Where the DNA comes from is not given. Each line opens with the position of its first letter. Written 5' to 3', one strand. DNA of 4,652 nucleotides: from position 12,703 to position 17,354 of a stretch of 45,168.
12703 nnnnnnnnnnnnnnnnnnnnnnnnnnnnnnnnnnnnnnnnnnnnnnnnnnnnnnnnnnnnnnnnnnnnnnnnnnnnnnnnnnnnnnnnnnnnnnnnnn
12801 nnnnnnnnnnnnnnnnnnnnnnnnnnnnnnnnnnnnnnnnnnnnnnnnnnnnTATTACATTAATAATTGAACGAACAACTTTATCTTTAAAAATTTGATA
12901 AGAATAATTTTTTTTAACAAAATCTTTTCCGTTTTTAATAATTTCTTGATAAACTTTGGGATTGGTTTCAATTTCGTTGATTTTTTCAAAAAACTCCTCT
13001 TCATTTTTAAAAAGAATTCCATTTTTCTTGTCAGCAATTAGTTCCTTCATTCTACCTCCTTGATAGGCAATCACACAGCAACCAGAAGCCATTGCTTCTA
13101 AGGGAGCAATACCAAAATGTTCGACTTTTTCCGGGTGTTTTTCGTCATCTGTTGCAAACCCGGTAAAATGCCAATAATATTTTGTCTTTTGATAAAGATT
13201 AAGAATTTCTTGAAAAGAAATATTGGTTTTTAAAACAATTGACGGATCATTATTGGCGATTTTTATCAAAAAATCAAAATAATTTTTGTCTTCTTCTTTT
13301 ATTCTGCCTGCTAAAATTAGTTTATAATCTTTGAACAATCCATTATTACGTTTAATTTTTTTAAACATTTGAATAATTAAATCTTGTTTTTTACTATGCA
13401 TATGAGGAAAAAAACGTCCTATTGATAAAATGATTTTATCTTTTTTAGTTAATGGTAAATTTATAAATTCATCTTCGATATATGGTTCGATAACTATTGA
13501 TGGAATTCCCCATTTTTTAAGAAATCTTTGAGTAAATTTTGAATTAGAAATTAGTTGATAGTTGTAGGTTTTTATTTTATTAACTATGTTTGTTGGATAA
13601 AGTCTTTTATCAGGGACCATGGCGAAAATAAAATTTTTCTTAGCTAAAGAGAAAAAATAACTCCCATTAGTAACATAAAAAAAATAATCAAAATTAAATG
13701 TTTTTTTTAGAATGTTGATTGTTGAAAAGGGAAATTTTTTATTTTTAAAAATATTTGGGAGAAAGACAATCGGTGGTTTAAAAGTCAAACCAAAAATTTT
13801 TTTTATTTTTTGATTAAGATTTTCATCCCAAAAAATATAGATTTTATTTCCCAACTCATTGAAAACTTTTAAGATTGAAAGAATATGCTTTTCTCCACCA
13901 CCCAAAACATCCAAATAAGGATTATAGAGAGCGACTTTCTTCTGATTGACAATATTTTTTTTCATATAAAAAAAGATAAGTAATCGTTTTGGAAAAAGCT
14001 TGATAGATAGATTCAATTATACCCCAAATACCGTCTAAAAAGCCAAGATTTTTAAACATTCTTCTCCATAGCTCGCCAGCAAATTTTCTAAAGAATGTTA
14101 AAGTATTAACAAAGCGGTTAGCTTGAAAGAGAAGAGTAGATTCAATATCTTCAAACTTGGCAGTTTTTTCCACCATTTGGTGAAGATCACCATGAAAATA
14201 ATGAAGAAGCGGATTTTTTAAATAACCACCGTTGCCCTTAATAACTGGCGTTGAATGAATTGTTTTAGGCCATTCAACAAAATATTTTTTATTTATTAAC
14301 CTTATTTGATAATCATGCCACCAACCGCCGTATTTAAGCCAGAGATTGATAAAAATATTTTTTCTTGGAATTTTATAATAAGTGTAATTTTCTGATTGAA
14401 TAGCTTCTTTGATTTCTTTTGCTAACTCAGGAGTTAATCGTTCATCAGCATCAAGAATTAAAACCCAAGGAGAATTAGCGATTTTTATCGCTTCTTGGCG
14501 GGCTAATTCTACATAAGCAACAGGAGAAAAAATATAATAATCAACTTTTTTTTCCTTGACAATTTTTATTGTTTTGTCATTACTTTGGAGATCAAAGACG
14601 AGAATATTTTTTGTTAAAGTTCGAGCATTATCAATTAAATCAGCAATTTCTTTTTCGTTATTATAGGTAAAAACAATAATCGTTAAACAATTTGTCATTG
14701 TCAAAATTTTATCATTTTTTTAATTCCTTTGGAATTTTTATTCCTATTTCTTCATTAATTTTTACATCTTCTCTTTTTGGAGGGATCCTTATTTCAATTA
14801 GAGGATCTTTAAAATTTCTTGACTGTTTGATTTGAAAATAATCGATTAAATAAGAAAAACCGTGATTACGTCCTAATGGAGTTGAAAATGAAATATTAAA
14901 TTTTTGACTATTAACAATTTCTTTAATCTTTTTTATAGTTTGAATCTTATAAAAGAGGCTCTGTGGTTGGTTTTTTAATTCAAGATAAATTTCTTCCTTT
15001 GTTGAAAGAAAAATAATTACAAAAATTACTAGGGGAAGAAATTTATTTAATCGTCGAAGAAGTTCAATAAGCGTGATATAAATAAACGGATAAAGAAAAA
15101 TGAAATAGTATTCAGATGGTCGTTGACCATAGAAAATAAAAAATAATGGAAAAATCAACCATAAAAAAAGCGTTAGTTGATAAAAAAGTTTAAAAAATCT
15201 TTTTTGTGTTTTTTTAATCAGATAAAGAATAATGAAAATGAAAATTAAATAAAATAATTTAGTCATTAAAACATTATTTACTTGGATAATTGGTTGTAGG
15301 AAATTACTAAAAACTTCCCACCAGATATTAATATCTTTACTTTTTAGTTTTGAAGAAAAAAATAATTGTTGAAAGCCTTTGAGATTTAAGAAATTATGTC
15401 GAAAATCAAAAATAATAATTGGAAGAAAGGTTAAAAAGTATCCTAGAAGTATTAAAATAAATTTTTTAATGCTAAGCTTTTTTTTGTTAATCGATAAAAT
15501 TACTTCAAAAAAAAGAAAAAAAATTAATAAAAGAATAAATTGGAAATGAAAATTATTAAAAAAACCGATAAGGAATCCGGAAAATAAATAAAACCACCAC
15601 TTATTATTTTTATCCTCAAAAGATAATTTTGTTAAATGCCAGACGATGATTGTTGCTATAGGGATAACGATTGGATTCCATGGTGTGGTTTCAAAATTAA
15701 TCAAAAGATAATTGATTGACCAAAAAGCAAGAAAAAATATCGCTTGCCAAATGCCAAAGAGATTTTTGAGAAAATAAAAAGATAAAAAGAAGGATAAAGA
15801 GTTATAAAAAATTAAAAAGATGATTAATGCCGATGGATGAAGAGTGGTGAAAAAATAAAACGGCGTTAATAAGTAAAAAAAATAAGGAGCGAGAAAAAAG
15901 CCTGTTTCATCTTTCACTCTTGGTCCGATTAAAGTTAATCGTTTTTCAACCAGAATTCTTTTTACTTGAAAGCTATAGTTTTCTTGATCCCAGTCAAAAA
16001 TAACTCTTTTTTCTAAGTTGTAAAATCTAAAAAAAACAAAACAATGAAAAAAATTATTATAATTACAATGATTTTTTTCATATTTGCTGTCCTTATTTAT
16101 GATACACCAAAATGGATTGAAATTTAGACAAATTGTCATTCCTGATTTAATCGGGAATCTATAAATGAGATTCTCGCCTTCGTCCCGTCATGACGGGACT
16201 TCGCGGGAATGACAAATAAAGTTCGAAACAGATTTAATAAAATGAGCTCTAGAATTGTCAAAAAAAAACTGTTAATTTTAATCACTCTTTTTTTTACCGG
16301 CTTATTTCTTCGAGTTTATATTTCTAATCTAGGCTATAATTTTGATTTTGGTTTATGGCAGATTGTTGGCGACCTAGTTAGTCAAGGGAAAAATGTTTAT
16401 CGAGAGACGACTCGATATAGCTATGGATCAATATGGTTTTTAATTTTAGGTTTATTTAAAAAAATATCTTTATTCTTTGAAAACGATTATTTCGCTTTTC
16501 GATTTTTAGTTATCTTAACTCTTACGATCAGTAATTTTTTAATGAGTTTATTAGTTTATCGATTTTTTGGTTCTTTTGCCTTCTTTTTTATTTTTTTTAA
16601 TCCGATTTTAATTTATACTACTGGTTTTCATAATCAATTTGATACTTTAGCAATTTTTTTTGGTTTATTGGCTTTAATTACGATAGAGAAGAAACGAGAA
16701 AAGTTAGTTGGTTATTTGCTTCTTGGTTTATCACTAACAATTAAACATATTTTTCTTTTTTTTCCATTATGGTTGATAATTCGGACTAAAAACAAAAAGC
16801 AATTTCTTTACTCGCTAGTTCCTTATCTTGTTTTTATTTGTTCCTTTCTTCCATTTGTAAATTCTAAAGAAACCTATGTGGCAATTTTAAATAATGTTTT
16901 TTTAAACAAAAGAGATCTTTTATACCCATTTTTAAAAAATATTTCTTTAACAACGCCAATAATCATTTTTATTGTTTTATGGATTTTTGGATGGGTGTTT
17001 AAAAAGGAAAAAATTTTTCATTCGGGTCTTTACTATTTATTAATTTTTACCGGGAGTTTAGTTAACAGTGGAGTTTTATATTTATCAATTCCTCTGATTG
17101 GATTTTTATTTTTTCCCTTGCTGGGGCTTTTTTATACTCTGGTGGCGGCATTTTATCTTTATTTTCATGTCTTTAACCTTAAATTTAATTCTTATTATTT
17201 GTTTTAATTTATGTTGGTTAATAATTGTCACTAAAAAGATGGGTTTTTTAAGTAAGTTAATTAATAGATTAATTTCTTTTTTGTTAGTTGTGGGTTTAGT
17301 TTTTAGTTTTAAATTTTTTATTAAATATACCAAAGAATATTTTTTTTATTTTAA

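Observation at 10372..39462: A 29-kb island with 14 GT-C-type membrane glycosyltransferase genes: candidate extracytoplasmic glycan assembly line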

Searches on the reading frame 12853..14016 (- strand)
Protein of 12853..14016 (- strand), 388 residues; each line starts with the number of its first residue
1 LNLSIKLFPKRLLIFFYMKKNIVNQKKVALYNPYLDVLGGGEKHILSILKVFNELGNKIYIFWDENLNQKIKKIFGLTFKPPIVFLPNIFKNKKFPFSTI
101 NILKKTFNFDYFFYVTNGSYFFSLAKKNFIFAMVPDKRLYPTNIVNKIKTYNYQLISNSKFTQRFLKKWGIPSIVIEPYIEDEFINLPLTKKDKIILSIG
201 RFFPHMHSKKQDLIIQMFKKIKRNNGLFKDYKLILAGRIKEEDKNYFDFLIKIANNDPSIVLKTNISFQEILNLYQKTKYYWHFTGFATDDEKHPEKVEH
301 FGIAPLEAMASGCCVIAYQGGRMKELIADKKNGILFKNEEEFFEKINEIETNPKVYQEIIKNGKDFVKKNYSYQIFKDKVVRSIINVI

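Call 3: search_protein_families(library=pfam, proteins=[window:12853-14016:-], max_evalue=0.01)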
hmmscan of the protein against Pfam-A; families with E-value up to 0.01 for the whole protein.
window:12853-14016:- (388 aa): 3 families
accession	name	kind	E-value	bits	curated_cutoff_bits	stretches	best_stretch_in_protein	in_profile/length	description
PF00534.26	Glycos_transf_1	-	3e-28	98.9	26.4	1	183-365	5-171/172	Glycosyl transferases group 1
PF13692.12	Glyco_trans_1_4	-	5.7e-15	56.3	27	1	194-349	2-139/142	Glycosyl transferases group 1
PF13524.12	Glyco_trans_1_2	-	1.4e-10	41.7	25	1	232-374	16-136/144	Glycosyl transferase-like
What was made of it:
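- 12850..14016 (-): g03, GT4 glycosyltransferase (388 aa). Core gene. PF00534 at 3e-28 (call 3).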

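Call 66: search_solved_structures(query=window:12853-14016:-, max_evalue=0.0001)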
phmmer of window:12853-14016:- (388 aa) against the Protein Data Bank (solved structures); distinct sequences matched with E-value up to 0.0001: 2.
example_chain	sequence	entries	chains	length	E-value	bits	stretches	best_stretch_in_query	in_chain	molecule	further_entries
5i45_A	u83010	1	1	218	1.1e-08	37.8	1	298-374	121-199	Glycosyl transferases group 1 family protein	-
2f9f_A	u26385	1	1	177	4.7e-08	35.6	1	197-365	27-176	first mannosyl transferase (wbaZ-1)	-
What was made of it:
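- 12850..14016 (-): Only generic PDB matches (call 66).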

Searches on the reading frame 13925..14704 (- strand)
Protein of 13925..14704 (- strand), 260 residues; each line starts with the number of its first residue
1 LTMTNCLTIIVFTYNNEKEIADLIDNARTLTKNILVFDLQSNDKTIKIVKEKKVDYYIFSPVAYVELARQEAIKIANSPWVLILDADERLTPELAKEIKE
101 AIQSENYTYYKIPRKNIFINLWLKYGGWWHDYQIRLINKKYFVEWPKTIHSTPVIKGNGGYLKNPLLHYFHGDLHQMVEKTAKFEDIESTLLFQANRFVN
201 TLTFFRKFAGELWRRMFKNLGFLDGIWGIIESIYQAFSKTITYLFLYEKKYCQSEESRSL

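Call 3: search_protein_families(library=pfam, proteins=[window:13925-14704:-], max_evalue=0.01)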
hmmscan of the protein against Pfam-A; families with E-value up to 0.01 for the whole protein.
window:13925-14704:- (260 aa): 2 families
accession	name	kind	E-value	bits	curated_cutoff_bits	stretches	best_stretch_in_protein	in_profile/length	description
PF00535.33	Glycos_transf_2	-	2.7e-13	50.6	23.3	1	8-141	1-146/168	Glycosyl transferase family 2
PF13704.12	Glyco_tranf_2_4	-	0.0096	16.8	27.5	0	16-91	3-85/98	Glycosyl transferase family 2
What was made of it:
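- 13922..14704 (-): g04, GT2 (260 aa, no TM segment). Weakly AglJ/PpgS-like. Core gene. PF00535 at 3e-13 (call 3).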

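Call 10: search_protein_families(library=ncbifam, proteins=[window:13925-14704:-], max_evalue=0.1)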
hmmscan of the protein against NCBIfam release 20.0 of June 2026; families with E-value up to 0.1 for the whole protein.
window:13925-14704:- (260 aa): 10 families
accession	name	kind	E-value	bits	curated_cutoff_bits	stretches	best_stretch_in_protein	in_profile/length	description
TIGR04283.1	glyco_like_mftF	equivalog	1.4e-10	41.2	182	1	7-110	1-105/221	TIGR04283 family arsenosugar biosynthesis glycosyltransferase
TIGR04182.1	glyco_TIGR04182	equivalog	1.5e-07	31.1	325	1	8-103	3-98/293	S-layer glycoprotein N-glycosyltransferase AglJ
NF038302.1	EPS_HpsE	equivalog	1.8e-07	30.5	300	1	7-92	3-101/307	hormogonium polysaccharide biosynthesis glycosyltransferase HpsE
TIGR04195.1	S_glycosyl_SunS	equivalog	3.5e-06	26.1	350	1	6-93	58-146/421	SunS family peptide S-glycosyltransferase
NF045666.1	DVU1553_fam_AMP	equivalog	6.1e-05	22.2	300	1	5-110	132-240/331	DVU_1553 family AMP-dependent CoA ligase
NF007482.0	PRK10073.1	equivalog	0.00038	19.6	423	1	2-100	3-108/334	glycosyltransferase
NF047683.1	TeichurnBiosyTuaG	equivalog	0.0019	17.9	400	1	4-108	5-117/252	teichuronic acid biosynthesis protein TuaG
NF045692.1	OglycostaseCruG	equivalog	0.0078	15.2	600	1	7-110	43-160/386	2'-O-glycosyltransferase CruG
NF058614.1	PPMAGASynPpgS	equivalog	0.028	13.8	370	1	9-52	4-47/226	polyprenyl-phospho-N-acetylgalactosaminyl synthase PpgS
NF041875.1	EPS_EpsD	equivalog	0.033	13.6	370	1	7-99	1-101/325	exopolysaccharide biosynthesis glycosyltransferase EpsD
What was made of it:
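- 13922..14704 (-): NCBIfam AglJ at 1.5e-7 (call 10).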

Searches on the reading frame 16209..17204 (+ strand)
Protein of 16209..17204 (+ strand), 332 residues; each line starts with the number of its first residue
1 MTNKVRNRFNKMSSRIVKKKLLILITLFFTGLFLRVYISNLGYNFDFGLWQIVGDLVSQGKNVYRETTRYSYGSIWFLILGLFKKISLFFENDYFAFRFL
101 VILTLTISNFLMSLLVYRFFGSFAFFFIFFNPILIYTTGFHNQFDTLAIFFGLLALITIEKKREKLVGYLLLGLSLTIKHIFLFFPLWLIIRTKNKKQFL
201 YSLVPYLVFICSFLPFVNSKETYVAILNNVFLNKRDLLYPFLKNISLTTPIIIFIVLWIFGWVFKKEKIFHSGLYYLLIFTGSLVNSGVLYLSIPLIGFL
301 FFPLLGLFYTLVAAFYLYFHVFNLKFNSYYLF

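Call 3: search_protein_families(library=pfam, proteins=[window:16209-17204:+], max_evalue=0.01)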
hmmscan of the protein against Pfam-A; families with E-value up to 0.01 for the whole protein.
window:16209-17204:+ (332 aa): 1 family
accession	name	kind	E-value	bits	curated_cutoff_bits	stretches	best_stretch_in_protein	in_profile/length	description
PF09594.16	GT87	-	1.9e-06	28.3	25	1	105-229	30-161/237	Glycosyltransferase family 87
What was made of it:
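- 16209..17934 (+): g06+g07, one GT87-like GT-C gene of about 570 aa, split by a 1-nt insertion near 17181. GT87 at 28.3 bits (call 3).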

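Call 9: search_protein_families(library=ncbifam, proteins=[window:16209-17204:+], max_evalue=1)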
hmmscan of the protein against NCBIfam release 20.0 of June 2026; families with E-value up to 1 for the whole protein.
window:16209-17204:+ (332 aa): 0 families
